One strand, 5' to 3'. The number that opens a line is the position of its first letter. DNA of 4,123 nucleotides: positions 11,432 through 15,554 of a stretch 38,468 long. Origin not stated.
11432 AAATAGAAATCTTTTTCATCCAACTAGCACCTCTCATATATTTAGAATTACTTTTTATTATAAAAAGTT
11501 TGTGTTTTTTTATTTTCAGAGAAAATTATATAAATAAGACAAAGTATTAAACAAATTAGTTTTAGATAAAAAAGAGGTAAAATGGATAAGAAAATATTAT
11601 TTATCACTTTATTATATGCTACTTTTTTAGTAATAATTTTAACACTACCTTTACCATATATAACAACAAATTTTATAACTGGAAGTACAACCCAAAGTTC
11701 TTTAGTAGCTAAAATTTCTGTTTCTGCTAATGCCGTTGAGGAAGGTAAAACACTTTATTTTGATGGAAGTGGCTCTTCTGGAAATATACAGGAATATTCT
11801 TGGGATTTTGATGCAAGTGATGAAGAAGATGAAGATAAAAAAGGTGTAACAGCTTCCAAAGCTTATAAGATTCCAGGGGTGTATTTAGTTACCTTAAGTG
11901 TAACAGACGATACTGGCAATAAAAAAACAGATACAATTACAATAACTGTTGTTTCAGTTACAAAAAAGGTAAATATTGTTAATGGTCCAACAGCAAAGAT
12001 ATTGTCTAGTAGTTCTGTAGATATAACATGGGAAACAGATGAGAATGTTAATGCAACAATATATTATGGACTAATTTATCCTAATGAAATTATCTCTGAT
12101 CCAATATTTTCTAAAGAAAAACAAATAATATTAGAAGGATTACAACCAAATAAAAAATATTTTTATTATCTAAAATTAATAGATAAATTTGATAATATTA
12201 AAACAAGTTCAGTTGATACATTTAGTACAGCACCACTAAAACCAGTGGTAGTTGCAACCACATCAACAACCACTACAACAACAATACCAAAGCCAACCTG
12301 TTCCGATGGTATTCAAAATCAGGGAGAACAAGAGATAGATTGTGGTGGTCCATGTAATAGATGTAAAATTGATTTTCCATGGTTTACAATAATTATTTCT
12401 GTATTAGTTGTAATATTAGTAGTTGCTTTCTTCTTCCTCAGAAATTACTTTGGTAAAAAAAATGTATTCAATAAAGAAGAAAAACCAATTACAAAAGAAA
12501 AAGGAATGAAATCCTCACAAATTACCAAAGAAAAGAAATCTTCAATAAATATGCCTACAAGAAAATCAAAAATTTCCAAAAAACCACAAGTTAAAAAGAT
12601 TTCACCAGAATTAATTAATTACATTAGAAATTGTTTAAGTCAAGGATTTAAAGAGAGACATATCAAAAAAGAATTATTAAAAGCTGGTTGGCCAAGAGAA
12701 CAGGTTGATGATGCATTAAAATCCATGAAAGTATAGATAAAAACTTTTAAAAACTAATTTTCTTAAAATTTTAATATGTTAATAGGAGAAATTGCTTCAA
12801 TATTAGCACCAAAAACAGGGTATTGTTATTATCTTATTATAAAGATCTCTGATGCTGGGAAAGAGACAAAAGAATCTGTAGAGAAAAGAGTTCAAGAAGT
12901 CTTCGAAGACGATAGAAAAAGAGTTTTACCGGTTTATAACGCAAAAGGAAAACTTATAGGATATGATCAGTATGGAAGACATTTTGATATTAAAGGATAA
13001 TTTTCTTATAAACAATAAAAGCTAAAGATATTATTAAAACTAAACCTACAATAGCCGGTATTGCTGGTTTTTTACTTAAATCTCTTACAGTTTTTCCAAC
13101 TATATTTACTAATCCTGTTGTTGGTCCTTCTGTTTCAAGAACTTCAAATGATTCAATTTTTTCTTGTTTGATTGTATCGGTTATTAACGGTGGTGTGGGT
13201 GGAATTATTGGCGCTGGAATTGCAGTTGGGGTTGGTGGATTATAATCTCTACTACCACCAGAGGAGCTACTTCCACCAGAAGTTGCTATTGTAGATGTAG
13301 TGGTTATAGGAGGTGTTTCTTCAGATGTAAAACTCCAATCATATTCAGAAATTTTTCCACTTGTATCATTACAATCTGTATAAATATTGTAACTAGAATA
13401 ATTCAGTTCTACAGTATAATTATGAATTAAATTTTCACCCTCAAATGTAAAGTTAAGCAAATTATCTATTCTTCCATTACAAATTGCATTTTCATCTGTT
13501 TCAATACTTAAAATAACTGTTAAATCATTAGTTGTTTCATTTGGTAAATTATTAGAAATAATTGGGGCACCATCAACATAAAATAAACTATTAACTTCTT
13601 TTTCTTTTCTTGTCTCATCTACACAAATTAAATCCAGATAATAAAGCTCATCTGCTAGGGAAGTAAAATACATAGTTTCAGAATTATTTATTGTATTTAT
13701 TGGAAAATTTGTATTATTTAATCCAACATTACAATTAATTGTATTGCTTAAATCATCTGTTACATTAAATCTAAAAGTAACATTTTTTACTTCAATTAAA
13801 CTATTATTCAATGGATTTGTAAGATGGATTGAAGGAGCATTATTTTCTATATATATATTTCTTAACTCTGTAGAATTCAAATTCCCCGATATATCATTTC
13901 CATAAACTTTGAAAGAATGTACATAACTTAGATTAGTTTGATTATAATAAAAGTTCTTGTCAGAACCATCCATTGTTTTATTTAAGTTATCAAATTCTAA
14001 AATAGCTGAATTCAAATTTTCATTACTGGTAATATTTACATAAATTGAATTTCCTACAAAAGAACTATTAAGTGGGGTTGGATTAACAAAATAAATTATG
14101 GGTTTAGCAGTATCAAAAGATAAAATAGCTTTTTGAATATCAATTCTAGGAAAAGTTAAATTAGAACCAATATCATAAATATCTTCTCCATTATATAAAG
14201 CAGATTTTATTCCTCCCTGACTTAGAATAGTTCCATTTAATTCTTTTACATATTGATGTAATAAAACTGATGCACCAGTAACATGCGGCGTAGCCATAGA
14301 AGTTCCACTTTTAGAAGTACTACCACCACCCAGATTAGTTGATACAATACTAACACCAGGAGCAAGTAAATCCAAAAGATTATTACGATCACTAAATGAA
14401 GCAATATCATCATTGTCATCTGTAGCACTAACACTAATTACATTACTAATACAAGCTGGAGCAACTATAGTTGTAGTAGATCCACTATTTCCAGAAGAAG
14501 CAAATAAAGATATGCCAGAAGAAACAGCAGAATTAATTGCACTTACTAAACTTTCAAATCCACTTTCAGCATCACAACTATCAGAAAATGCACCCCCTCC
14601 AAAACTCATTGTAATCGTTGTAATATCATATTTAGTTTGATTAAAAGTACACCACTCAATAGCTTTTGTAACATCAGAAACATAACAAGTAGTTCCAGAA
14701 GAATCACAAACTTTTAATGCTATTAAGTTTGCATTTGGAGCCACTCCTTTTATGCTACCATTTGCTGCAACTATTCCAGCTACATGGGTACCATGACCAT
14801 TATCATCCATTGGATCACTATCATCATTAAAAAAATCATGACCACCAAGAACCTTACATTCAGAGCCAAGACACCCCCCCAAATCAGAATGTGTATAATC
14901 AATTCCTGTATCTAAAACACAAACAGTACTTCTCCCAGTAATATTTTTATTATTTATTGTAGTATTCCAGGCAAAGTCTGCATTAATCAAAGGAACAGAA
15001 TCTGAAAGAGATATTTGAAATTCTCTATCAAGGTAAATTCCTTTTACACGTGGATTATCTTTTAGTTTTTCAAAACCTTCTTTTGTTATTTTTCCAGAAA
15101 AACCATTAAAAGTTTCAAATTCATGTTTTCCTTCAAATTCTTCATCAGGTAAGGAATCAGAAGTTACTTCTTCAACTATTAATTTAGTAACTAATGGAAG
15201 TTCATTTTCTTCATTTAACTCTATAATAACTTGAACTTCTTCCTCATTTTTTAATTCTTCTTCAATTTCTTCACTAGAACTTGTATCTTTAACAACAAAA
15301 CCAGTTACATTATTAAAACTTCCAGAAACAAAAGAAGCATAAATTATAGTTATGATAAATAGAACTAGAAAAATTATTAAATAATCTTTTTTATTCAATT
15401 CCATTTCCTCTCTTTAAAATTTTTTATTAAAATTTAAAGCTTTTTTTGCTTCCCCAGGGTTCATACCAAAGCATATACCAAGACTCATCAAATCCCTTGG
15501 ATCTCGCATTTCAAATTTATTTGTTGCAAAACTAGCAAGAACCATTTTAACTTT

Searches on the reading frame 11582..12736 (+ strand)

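Call 23: search_protein_families(library=pfam, proteins=[window:11582-12736:+], max_evalue=0.001)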
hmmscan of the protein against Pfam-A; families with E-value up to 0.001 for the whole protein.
window:11582-12736:+ (384 aa): 3 families
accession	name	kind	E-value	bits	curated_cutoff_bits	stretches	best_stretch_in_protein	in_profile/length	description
PF18911.6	PKD_4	-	1.5e-13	51.1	27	1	48-123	10-85/85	PKD domain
PF00801.26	PKD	-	4.2e-09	36.7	23.5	1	44-118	3-76/80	PKD domain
PF22352.2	K319L-like_PKD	-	2.1e-06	28.1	27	1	52-123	7-84/84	K319L-like, PKD domain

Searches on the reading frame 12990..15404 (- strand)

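Call 23: search_protein_families(library=pfam, proteins=[window:12990-15404:-], max_evalue=0.001)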
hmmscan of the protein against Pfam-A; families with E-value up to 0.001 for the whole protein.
window:12990-15404:- (804 aa): 2 families
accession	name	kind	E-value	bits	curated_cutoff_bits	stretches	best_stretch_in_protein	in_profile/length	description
PF00082.27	Peptidase_S8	-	5.2e-44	151.1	21.8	1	160-392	5-263/288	Subtilase family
PF05922.21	Inhibitor_I9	-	1.3e-05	26.2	21.2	1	60-131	3-81/82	Peptidase inhibitor I9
